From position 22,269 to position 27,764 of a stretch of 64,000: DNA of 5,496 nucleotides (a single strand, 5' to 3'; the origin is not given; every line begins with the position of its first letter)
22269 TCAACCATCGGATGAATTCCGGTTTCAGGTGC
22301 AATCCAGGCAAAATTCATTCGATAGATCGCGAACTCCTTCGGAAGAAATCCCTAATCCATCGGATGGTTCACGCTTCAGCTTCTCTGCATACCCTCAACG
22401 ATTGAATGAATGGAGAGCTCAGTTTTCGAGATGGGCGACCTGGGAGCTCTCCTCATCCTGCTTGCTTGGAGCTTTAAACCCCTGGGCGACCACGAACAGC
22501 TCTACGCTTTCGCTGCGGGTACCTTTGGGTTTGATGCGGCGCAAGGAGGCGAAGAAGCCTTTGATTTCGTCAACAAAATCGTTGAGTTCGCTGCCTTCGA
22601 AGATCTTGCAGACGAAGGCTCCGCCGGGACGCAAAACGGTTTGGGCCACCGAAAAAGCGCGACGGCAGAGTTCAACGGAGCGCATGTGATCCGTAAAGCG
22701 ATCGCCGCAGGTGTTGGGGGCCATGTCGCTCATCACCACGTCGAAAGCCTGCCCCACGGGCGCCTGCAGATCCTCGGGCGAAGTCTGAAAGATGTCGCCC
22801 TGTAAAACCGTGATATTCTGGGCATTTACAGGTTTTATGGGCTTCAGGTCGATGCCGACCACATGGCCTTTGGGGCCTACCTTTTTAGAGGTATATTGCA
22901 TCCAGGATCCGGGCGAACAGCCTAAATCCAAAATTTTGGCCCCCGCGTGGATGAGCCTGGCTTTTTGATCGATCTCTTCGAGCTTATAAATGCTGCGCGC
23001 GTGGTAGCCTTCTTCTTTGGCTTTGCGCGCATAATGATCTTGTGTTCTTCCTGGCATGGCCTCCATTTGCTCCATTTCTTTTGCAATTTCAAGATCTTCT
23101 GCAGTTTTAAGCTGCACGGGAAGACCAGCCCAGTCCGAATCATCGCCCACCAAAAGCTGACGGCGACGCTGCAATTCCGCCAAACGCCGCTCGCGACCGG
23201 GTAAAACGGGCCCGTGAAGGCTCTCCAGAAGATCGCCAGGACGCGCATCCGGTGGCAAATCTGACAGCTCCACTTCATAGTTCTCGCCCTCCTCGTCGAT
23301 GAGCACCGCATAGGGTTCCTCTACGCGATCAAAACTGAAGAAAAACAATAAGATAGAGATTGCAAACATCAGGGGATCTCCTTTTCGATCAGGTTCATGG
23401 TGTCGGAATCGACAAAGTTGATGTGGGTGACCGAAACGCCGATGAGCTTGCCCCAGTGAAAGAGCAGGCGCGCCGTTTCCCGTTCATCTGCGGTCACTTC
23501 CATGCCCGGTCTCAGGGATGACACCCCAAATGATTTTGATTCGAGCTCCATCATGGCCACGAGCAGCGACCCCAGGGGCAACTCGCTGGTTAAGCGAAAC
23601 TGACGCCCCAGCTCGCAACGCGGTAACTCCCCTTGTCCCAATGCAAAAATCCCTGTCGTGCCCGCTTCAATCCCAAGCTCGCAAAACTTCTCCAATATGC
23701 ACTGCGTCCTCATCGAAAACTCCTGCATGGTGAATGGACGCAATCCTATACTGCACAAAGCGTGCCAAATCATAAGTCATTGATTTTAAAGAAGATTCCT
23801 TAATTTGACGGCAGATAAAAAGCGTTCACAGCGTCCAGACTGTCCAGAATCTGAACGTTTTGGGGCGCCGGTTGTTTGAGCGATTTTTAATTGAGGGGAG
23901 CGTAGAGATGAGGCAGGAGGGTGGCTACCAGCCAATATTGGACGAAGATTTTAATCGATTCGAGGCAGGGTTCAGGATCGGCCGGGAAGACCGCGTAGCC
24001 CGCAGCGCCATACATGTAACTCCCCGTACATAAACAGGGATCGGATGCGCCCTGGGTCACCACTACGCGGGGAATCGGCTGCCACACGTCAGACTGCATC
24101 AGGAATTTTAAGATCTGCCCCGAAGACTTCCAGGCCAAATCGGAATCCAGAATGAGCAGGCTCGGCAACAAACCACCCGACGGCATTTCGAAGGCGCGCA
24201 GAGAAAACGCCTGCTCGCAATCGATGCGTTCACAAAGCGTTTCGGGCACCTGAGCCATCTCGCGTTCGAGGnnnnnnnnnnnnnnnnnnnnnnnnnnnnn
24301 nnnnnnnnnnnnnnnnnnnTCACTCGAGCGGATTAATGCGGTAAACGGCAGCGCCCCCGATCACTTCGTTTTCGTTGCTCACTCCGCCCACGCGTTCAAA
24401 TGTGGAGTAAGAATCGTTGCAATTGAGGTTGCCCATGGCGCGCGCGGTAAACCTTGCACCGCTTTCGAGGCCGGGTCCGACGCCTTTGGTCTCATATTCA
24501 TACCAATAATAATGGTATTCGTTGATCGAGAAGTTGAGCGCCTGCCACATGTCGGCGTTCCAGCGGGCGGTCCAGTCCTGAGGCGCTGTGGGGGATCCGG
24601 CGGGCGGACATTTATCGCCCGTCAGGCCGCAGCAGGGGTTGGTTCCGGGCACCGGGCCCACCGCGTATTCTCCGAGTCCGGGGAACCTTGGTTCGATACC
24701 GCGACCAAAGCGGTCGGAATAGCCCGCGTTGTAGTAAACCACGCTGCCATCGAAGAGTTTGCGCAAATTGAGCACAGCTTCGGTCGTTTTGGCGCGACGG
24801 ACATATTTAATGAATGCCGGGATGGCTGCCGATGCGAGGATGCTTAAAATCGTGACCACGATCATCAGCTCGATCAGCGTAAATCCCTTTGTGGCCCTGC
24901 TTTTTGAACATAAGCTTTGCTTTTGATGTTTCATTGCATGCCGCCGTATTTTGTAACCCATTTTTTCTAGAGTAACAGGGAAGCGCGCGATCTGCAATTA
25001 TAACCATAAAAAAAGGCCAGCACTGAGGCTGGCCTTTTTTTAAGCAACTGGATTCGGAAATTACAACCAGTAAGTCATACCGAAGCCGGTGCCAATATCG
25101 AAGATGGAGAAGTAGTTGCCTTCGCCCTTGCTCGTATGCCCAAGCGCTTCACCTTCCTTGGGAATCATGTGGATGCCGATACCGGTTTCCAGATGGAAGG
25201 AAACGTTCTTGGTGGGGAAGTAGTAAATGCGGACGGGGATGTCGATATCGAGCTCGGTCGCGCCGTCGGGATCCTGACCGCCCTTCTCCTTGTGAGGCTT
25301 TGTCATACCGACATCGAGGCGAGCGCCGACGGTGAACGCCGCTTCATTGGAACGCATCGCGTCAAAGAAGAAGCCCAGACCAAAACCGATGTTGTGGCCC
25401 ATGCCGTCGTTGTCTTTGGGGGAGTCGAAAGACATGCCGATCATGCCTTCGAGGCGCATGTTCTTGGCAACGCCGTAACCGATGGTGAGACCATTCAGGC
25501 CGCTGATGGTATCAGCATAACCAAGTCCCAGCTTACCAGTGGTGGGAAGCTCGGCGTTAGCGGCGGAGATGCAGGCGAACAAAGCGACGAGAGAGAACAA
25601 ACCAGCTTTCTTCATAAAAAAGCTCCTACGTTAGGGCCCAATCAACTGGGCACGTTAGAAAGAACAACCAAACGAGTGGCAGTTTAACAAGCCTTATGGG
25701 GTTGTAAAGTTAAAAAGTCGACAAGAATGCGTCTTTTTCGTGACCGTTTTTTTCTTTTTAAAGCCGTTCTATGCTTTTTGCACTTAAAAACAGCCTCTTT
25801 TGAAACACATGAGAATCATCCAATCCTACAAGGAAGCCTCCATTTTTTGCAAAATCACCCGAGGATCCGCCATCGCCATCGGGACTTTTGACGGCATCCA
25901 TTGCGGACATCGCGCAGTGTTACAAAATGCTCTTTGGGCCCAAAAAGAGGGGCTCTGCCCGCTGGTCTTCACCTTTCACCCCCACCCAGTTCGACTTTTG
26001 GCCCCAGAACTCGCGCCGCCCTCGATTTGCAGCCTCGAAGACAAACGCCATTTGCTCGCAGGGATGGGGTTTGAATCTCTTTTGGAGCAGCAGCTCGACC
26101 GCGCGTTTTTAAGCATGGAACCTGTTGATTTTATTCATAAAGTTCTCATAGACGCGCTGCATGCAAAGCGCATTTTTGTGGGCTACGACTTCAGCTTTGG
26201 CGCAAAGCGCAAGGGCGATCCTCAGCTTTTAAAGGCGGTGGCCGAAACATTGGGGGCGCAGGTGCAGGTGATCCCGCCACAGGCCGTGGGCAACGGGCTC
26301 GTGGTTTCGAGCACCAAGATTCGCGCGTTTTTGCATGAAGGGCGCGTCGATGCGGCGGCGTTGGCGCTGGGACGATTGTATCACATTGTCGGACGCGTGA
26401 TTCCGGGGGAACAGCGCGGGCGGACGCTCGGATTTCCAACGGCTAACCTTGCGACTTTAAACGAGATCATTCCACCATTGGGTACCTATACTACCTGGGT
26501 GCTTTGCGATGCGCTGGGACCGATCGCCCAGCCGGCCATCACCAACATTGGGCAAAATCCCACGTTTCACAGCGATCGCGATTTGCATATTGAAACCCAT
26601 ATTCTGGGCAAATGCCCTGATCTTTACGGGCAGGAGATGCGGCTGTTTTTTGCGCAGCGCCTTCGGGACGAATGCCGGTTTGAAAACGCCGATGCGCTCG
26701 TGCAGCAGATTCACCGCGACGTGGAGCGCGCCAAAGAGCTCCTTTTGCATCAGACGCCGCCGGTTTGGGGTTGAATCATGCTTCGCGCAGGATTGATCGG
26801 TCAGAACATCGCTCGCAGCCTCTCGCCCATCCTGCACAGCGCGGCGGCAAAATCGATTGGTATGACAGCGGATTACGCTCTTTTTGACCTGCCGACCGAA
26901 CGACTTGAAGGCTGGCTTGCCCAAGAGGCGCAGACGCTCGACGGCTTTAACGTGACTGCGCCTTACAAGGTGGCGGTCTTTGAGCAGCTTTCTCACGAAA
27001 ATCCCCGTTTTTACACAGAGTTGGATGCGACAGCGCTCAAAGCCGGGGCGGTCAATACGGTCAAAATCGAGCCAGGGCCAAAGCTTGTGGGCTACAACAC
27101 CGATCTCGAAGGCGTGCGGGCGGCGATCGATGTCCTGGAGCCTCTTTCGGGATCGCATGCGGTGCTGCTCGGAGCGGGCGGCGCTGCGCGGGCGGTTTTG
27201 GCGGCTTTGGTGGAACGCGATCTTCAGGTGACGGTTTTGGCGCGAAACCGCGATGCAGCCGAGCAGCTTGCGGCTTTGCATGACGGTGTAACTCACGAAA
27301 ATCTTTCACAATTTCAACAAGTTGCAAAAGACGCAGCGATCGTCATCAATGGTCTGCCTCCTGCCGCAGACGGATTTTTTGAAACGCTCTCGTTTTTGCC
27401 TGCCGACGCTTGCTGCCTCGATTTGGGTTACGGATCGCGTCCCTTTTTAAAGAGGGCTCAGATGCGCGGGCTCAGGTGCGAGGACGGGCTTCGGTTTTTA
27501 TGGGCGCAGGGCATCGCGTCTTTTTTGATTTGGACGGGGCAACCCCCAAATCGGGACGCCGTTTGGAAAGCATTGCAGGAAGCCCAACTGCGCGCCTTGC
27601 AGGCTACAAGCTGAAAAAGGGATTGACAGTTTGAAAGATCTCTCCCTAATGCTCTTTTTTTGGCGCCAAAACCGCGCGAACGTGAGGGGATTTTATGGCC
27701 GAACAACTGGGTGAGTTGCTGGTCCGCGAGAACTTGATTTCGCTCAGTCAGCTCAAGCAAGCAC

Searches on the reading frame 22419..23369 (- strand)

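Call 22: search_protein_families(library=pfam, proteins=[window:22419-23369:-], max_evalue=0.0001)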
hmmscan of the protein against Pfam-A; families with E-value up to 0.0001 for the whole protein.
window:22419-23369:- (316 aa): 6 families
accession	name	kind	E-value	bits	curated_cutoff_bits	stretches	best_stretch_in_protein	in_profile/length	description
PF01728.25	FtsJ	-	3.3e-53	180.7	24.1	1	122-298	1-181/181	FtsJ-like methyltransferase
PF13847.12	Methyltransf_31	-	1.2e-10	41.6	27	1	140-255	1-110/145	Methyltransferase domain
PF11213.13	DUF3006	-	6.6e-09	36.3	32.3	1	14-50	4-40/67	Protein of unknown function (DUF3006)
PF13649.12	Methyltransf_25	-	7.6e-08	33.4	27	1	146-250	1-97/97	Methyltransferase domain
PF07021.18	MetW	-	1.7e-05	25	21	1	137-213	8-80/193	Methionine biosynthesis protein MetW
PF08241.18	Methyltransf_11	-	2.1e-05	25.5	21.2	1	147-254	1-95/95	Methyltransferase domain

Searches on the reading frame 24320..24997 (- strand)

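Call 22: search_protein_families(library=pfam, proteins=[window:24320-24997:-], max_evalue=0.0001)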
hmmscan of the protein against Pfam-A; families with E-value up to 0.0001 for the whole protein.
window:24320-24997:- (225 aa): 1 family
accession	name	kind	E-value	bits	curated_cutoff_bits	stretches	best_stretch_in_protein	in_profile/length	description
PF07963.17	N_methyl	-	6.2e-09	35.5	21.2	1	34-59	2-27/27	Prokaryotic N-terminal methylation motif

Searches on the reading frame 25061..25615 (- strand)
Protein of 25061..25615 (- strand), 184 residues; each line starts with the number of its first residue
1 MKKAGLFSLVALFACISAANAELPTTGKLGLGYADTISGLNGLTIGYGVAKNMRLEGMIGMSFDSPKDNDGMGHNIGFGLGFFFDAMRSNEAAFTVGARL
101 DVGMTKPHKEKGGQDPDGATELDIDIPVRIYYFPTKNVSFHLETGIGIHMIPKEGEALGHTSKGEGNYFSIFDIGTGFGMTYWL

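Call 22: search_protein_families(library=pfam, proteins=[window:25061-25615:-], max_evalue=0.0001)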
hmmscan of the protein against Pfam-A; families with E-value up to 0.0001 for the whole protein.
window:25061-25615:- (184 aa): 1 family
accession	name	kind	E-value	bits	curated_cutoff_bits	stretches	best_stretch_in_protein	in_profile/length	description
PF13505.12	OMP_b-brl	-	1.9e-05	25.3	28.7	1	8-182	3-132/175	Outer membrane protein beta-barrel domain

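Call 25: search_protein_families(library=ncbifam, proteins=[window:25061-25615:-], max_evalue=0.001)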
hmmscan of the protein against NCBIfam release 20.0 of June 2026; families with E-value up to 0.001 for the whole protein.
window:25061-25615:- (184 aa): 0 families

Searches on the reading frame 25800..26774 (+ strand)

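Call 22: search_protein_families(library=pfam, proteins=[window:25800-26774:+], max_evalue=0.0001)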
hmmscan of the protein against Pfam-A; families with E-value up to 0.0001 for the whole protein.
window:25800-26774:+ (324 aa): 2 families
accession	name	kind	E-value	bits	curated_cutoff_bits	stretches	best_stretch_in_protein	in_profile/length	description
PF06574.18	FAD_syn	-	7.5e-42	143.3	27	1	19-172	4-157/158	FAD synthetase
PF01687.23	Flavokinase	-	9.8e-36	123.1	19.6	1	190-315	1-124/124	Riboflavin kinase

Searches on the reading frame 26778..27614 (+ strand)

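Call 22: search_protein_families(library=pfam, proteins=[window:26778-27614:+], max_evalue=0.0001)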
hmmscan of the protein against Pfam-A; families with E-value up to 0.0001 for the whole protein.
window:26778-27614:+ (278 aa): 3 families
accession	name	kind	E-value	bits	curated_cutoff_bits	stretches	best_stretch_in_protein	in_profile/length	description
PF08501.16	Shikimate_dh_N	-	4.1e-17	62.6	27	1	6-95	1-83/83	Shikimate dehydrogenase substrate binding domain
PF18317.6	SDH_C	-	1e-08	35.1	25.8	1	237-267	1-31/31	Shikimate 5'-dehydrogenase C-terminal domain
PF01488.26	Shikimate_DH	-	1.5e-07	32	24.3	1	118-191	5-81/138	Shikimate / quinate 5-dehydrogenase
